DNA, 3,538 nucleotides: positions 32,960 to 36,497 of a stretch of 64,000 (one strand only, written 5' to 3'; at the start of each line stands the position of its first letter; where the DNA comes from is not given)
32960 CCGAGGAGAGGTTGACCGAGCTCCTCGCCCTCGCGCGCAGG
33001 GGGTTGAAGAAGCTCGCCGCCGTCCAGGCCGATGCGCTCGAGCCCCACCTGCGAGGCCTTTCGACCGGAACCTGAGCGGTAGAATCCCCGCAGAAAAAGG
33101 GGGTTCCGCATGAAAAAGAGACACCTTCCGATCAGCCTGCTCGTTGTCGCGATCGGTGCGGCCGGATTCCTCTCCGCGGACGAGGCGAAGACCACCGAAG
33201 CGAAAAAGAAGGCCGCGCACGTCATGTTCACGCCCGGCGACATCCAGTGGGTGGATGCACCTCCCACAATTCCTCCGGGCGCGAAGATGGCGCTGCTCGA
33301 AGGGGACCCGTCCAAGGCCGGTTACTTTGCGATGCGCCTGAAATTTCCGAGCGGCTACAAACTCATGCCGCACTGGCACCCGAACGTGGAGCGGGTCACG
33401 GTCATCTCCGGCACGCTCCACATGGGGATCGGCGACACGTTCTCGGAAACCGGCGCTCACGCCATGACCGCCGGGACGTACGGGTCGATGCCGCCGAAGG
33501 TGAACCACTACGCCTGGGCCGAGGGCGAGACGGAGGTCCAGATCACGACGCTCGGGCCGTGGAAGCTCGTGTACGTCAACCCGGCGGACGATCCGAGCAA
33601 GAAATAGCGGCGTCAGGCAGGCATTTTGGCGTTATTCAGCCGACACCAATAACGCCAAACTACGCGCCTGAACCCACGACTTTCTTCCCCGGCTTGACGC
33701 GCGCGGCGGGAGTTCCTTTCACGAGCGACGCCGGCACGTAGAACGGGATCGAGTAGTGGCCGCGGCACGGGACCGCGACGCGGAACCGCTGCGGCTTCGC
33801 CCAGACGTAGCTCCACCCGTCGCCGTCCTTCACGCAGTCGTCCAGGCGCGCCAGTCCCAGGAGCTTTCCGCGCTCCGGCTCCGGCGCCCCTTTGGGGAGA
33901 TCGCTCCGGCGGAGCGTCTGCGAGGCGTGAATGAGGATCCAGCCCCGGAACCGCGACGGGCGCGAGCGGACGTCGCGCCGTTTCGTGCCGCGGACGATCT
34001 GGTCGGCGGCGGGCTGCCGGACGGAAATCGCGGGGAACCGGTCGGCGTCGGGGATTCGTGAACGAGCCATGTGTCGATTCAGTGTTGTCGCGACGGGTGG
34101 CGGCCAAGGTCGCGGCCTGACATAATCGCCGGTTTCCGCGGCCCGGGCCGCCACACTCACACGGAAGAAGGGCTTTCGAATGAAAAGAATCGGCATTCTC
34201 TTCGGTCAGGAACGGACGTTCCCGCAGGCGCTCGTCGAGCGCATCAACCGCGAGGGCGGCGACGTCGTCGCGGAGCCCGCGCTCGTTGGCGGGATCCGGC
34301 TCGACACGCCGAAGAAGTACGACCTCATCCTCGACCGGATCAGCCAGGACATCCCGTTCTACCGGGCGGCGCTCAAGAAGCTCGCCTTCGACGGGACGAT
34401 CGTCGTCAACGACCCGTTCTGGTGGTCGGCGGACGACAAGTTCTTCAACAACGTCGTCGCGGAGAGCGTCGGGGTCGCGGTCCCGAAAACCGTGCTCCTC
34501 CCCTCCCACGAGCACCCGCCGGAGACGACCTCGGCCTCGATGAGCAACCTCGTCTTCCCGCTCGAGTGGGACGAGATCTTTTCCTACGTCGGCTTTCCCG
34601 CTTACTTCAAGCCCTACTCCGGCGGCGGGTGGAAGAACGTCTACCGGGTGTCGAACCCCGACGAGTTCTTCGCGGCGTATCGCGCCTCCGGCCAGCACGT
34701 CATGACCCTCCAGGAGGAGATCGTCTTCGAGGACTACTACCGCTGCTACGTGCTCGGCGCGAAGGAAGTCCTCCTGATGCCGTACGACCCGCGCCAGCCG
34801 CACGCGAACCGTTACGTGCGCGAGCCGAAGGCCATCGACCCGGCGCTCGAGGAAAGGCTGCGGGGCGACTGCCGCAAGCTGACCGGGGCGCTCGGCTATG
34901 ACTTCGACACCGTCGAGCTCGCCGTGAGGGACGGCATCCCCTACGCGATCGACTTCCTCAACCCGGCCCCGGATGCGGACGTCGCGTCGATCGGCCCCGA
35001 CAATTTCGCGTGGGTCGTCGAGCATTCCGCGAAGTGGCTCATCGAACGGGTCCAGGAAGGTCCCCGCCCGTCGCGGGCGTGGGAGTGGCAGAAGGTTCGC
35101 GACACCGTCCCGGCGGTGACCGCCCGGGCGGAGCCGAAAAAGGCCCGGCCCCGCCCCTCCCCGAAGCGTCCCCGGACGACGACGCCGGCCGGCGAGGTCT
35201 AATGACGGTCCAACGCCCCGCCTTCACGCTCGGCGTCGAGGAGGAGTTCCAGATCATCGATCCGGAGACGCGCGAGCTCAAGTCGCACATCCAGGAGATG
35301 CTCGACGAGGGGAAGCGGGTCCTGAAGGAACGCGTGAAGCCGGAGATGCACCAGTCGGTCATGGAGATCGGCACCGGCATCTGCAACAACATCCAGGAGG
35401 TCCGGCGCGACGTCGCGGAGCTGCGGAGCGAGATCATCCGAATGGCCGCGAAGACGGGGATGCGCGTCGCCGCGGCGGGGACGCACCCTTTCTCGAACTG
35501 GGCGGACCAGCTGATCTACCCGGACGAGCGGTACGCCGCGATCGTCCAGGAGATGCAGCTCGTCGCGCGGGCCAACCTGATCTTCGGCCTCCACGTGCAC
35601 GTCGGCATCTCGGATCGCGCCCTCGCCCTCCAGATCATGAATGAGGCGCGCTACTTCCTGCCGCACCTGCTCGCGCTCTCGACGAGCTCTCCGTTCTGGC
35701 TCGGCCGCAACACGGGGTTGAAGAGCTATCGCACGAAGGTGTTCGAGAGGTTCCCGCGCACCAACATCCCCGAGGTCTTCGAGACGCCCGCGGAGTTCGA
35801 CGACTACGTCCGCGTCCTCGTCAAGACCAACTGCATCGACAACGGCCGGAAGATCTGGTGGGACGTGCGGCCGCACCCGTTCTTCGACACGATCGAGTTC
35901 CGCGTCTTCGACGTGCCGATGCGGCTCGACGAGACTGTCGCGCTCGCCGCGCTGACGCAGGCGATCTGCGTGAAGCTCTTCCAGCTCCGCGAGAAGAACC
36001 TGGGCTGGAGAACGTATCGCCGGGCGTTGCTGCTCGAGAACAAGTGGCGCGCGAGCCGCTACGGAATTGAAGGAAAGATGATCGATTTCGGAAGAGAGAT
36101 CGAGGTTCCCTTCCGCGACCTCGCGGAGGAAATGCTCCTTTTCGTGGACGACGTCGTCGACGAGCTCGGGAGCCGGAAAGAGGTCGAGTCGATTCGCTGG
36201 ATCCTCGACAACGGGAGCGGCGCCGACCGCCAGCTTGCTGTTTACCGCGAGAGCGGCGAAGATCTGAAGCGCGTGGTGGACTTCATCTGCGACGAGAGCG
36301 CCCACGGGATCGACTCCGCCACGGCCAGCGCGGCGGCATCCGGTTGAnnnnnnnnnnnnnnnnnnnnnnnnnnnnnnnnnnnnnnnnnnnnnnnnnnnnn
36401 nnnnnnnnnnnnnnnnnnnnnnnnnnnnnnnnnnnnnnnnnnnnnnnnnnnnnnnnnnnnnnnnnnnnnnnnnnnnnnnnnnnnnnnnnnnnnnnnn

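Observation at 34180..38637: Translationally coupled cluster of three distinct ATP-dependent amide ligases plus an M29 aminopeptidase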

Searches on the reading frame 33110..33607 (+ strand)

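Call 35: search_protein_families(library=pfam, proteins=[window:33110-33607:+], max_evalue=0.01)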
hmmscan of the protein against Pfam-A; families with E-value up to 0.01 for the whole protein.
window:33110-33607:+ (165 aa): 4 families
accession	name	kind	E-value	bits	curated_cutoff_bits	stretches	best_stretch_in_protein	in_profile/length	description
PF14499.12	DUF4437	-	2.9e-09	36.9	24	1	13-142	106-238/250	Domain of unknown function (DUF4437)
PF12973.13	Cupin_7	-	1.1e-08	35.2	27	1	37-150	3-103/105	ChrR Cupin-like domain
PF07883.17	Cupin_2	-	2.9e-06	27.3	27.2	1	79-146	5-67/70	Cupin domain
PF00190.28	Cupin_1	-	0.00037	20.5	22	1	73-145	34-110/151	Cupin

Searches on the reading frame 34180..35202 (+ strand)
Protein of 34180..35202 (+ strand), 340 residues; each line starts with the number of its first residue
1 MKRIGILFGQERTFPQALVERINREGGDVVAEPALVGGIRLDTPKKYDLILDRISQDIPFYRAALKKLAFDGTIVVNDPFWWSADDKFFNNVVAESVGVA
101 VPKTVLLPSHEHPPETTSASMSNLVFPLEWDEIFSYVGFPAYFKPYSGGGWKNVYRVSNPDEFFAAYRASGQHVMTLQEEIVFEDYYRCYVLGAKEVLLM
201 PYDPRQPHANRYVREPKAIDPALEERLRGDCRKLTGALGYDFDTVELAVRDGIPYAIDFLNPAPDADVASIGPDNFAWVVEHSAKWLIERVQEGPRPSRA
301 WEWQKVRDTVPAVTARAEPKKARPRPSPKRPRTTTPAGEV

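Call 3: search_protein_families(library=pfam, proteins=[window:34180-35202:+], max_evalue=0.01)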
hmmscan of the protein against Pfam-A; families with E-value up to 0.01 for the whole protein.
window:34180-35202:+ (340 aa): 0 families

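Call 4: search_protein_families(library=ncbifam, proteins=[window:34180-35202:+], max_evalue=0.01)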
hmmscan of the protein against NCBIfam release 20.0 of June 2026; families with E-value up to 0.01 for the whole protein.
window:34180-35202:+ (340 aa): 1 family
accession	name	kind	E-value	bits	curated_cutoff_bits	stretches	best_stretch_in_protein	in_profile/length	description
TIGR00768.1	rimK_fam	subfamily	0.00067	19.1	143.4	1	4-170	2-154/276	RimK family alpha-L-glutamate ligase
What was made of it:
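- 34180..35202 (+): Gene A: 340-aa classical ATP-grasp ligase of Ddl/RimK/LysX type, with a K/R/P-rich disordered C-terminal tail. TIGR00768 rimK_fam scores 19 bits against a cut-off of 143 (call 4).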

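Call 6: search_protein_families(library=pfam, proteins=[window:34180-35202:+], max_evalue=10)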
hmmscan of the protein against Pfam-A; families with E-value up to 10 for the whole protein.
window:34180-35202:+ (340 aa): 0 families
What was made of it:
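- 34180..35202 (+): No Pfam hit (calls 3, 6).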

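Call 7: search_solved_structures(query=window:34180-35202:+, max_evalue=1)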
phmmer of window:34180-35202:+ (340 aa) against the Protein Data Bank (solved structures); distinct sequences matched with E-value up to 1: 7.
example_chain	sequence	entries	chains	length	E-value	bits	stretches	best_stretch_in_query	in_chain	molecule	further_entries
3r23_A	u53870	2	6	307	0.0056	18.7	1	126-285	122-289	D-alanine--D-alanine ligase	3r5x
7f20_A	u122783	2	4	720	0.044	15.8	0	221-290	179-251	L-lactate oxidase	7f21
7f22_A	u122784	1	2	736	0.28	13.2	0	243-290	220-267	L-lactate oxidase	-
2yl2_A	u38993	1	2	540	0.42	12.6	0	136-169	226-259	ACETYL-COA CARBOXYLASE 1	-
5i6i_A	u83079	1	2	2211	0.85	11.6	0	135-173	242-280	Acetyl-CoA carboxylase-like protein,Acetyl-CoA carboxylase-like protein,Acetyl-CoA carboxy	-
1w93_A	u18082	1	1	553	0.87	11.5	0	136-172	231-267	ACETYL-COENZYME A CARBOXYLASE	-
1w96_A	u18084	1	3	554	0.87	11.5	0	136-172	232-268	ACETYL-COENZYME A CARBOXYLASE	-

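Call 36: find_homologous_proteins(query=window:34180-35202:+)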
Query window:34180-35202:+ (340 aa): 8000 proteins with E <= 0.001 among 8000 candidates; the best 120 are listed.
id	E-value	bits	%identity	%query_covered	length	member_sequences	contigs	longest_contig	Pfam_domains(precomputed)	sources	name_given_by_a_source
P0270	1.1e-232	789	100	100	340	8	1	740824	-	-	-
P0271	1.3e-206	703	89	99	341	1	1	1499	-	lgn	-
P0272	1.7e-201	687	88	100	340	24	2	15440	-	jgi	jgi:hypothetical protein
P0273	2.5e-200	683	88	99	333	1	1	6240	-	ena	-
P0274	1.6e-189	647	83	100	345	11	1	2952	-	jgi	jgi:hypothetical protein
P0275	1.2e-184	631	83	94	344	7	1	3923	-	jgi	jgi:glutathione synthase/RimK-type ligase-like ATP-grasp enzyme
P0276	2.7e-184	630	82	94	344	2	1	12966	-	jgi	jgi:glutathione synthase/RimK-type ligase-like ATP-grasp enzyme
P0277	1.5e-183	628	80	97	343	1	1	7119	-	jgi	jgi:glutathione synthase/RimK-type ligase-like ATP-grasp enzyme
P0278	4.4e-183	626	81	96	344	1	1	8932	-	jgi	jgi:glutathione synthase/RimK-type ligase-like ATP-grasp enzyme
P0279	4.9e-183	626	81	94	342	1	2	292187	-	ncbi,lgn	-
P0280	8.1e-183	625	78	100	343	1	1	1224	-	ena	-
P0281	1.4e-182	624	78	100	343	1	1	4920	-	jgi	jgi:glutathione synthase/RimK-type ligase-like ATP-grasp enzyme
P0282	2.0e-182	624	82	96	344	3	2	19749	-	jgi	jgi:glutathione synthase/RimK-type ligase-like ATP-grasp enzyme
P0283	3.9e-182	623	81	94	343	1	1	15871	-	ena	-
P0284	6.7e-182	622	82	92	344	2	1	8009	-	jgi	jgi:glutathione synthase/RimK-type ligase-like ATP-grasp enzyme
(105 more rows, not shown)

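Call 50: predict_structure(alignment_id=A3)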
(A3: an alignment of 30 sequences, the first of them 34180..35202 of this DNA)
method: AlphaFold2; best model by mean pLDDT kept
length: 340 residues; sequences in the alignment: 30
mean_pLDDT: 74.9   pTM: 0.74
mean pLDDT of the five models: 74.9, 74.5, 73.4, 73.4, 70.8
residues with pLDDT >= 90: 81; 70-90: 156; 50-70: 46; < 50: 57
segments of 3 or more residues with pLDDT < 50: 111-124, 147-149, 303-326, 328-340
pLDDT, mean of each block of 10 residues (from residue 1): 84 84 92 84 89 67 83 81 64 88 77 42 59 87 66 77 82 74 85 87 81 84 95 85 87 85 67 88 93 76 47 35 40 33
secondary structure, 60 per line:
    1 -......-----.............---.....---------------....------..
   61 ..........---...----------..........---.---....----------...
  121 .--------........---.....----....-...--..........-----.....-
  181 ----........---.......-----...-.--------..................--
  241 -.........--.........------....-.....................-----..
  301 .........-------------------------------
elements in order: E2-7 H13-25 E29-33 E49-52 H59-70 E74-76 H87-96 E104-107 H118-121 H130-137 E141-145 H150-153 E155-157 H160-169 E175-179 E185-192 E196-202 H221-238 E242-250 E253-261 H268-271 H273-293 H299-309

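Call 52: fold_search(model_id=the predicted structure, library=pdb)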
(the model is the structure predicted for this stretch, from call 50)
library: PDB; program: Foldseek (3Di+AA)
matches with E <= 10: 1200; with E <= 0.001: 546
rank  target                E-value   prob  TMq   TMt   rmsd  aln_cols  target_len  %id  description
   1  3r23_A                1.0e-13  1.00  0.56  0.62   6.8       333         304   19  Crystal Structure of D-alanine--D-Alanine Ligase from Bacillus anthracis (released 2011-03-30)
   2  3r23_B                2.2e-13  1.00  0.56  0.63   6.8       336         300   19  Crystal Structure of D-alanine--D-Alanine Ligase from Bacillus anthracis (released 2011-03-30)
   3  3e5n                  6.0e-13  1.00  0.59  0.59   5.8       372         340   15  Crystal structure of D-alanine-D-alanine ligase from Xanthomonas oryzae pv. oryzae KACC10331 (released 2009-08-18)
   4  3r5x_D                6.0e-13  1.00  0.57  0.62   6.6       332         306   19  Crystal Structure of D-alanine--D-Alanine Ligase from Bacillus anthracis complexed with ATP (released 2011-04-06)
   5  3r5x_B                6.8e-13  1.00  0.57  0.66   6.3       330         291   18  Crystal Structure of D-alanine--D-Alanine Ligase from Bacillus anthracis complexed with ATP (released 2011-04-06)
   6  3se7_A                7.6e-13  1.00  0.54  0.55   7.2       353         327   15  ancient VanA (released 2011-09-14)
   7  3se7_D                8.1e-13  1.00  0.57  0.59   5.9       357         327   15  ancient VanA (released 2011-09-14)
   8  3r5x_A                8.1e-13  1.00  0.56  0.62   7.0       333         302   18  Crystal Structure of D-alanine--D-Alanine Ligase from Bacillus anthracis complexed with ATP (released 2011-04-06)
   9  7qys_C                1.7e-12  1.00  0.59  0.70   5.3       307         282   17  Crystal structure of RimK from Pseudomonas syringae DC3000 (released 2022-10-05)
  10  3r5x_C                1.9e-12  1.00  0.56  0.65   6.2       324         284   18  Crystal Structure of D-alanine--D-Alanine Ligase from Bacillus anthracis complexed with ATP (released 2011-04-06)
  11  7qys_F                2.2e-12  1.00  0.60  0.71   5.1       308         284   16  Crystal structure of RimK from Pseudomonas syringae DC3000 (released 2022-10-05)
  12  5zct_C                2.6e-12  1.00  0.62  0.72   4.9       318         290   18  The crystal structure of the poly-alpha-L-glutamate peptides synthetase RimK at 2.05 angstrom resolution. (released 2018-07-25)
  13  3se7_B                2.9e-12  1.00  0.53  0.55   7.1       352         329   16  ancient VanA (released 2011-09-14)
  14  7qys_H                3.1e-12  1.00  0.59  0.69   5.3       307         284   17  Crystal structure of RimK from Pseudomonas syringae DC3000 (released 2022-10-05)
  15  8evy_A                3.1e-12  1.00  0.58  0.62   5.9       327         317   17  DdlB from Pseudomonas aeruginosa PAO1 in complex with ATP and D-ala-D-ala (released 2023-08-30)
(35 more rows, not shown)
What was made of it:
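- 34180..35202 (+): Foldseek top hits are Ddl, VanA, RimK and LysX at E~1e-13 to 1e-11 (calls 50, 52).
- On ATP-grasp superfamily (gene A): The AF2 model (pLDDT 74.9) matches Ddl, VanA, RimK, LysX and MdnB at Foldseek E 1e-13 to 1e-11, TM 0.55-0.72 (calls 50, 52).
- Closest known: RimK / ribosomal protein S6 glutamylation. Same: A has the RimK/Ddl/LysX fold (call 52), and JGI names it 'glutathione synthase/RimK-type ligase-like' (call 36).
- A has the Ddl/RimK/LysX fold (call 52). A's nearest structural relatives include RimK, LysX/ArgX and the microviridin macrocyclase MdnB (call 52).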

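Call 72: search_protein_families(library=padloc, proteins=[window:34180-35202:+], max_evalue=0.01)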
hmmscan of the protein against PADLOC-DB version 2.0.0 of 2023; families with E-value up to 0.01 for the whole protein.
window:34180-35202:+ (340 aa): 0 families

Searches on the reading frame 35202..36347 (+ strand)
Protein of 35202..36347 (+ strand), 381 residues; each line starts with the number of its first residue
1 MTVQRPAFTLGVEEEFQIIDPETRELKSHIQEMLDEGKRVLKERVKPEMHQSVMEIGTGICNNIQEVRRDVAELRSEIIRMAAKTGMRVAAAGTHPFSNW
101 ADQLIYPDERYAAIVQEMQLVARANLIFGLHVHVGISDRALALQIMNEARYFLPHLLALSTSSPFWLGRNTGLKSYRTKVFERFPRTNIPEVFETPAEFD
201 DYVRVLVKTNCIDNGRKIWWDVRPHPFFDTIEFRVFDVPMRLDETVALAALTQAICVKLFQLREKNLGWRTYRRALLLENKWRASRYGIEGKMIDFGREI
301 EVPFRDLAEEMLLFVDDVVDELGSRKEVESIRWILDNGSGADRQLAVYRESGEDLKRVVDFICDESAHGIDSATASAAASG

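Call 3: search_protein_families(library=pfam, proteins=[window:35202-36347:+], max_evalue=0.01)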
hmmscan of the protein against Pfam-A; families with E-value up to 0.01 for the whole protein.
window:35202-36347:+ (381 aa): 1 family
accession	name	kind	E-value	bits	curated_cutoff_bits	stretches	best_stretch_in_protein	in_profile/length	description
PF04107.18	GCS2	-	9.2e-62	209.5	21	1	10-288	1-290/291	Glutamate-cysteine ligase family 2(GCS2)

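Call 4: search_protein_families(library=ncbifam, proteins=[window:35202-36347:+], max_evalue=0.01)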
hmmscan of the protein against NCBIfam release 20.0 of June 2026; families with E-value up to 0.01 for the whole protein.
window:35202-36347:+ (381 aa): 9 families
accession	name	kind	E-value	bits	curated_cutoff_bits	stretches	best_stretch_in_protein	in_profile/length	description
NF010039.0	PRK13515.1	equivalog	3.7e-160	532.7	371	1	3-371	5-374/378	carboxylate-amine ligase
NF010043.0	PRK13517.1-3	equivalog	2.2e-111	372.4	409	1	7-369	10-375/381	glutamate--cysteine ligase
TIGR02050.1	gshA_cyan_rel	subfamily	6.6e-90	301.4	176.4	1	9-294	1-287/287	YbdK family carboxylate-amine ligase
NF010041.0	PRK13517.1-1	subfamily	2.3e-82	277.1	332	1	8-366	5-364/368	glutamate--cysteine ligase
NF010042.0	PRK13517.1-2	equivalog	2.3e-78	263.7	427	1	6-367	9-371/376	glutamate--cysteine ligase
NF010040.1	PRK13516.1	equivalog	3.9e-76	256.5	425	1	7-365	9-366/369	YbdK family carboxylate-amine ligase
NF010044.0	PRK13517.1-4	equivalog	7.9e-75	252.2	437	1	6-365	12-369/372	glutamate--cysteine ligase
NF010045.0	PRK13518.1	equivalog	3.9e-69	233.3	395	1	9-354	14-349/360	glutamate--cysteine ligase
TIGR02048.1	gshA_cyano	equivalog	2.1e-13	49.9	249.05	1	129-360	116-354/376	glutamate--cysteine ligase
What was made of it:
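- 35202..36347 (+): Gene B: 381-aa YbdK/GCS2 carboxylate-amine ligase. NCBIfam NF010039 532.7 bits, above the cut-off of 371 (calls 3, 4).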

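Call 40: search_solved_structures(query=window:35202-36347:+, max_evalue=0.001)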
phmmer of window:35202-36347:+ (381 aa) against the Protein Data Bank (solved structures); distinct sequences matched with E-value up to 0.001: 2.
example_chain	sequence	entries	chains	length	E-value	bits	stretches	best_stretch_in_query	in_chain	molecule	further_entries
1tt4_A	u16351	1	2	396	6.8e-49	169.9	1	7-355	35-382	putative cytoplasmic protein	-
1r8g_A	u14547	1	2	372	1.7e-46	162.1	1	7-332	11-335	Hypothetical protein ybdK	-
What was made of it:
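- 35202..36347 (+): PDB YbdK 1r8g 1.7e-46 (call 40).
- On GCS2 / YbdK carboxylate-amine ligase (gene B): YbdK structures hit at 1e-46 to 1e-49 (call 40).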

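Call 72: search_protein_families(library=padloc, proteins=[window:35202-36347:+], max_evalue=0.01)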
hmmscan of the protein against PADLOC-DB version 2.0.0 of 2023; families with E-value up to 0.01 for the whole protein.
window:35202-36347:+ (381 aa): 0 families
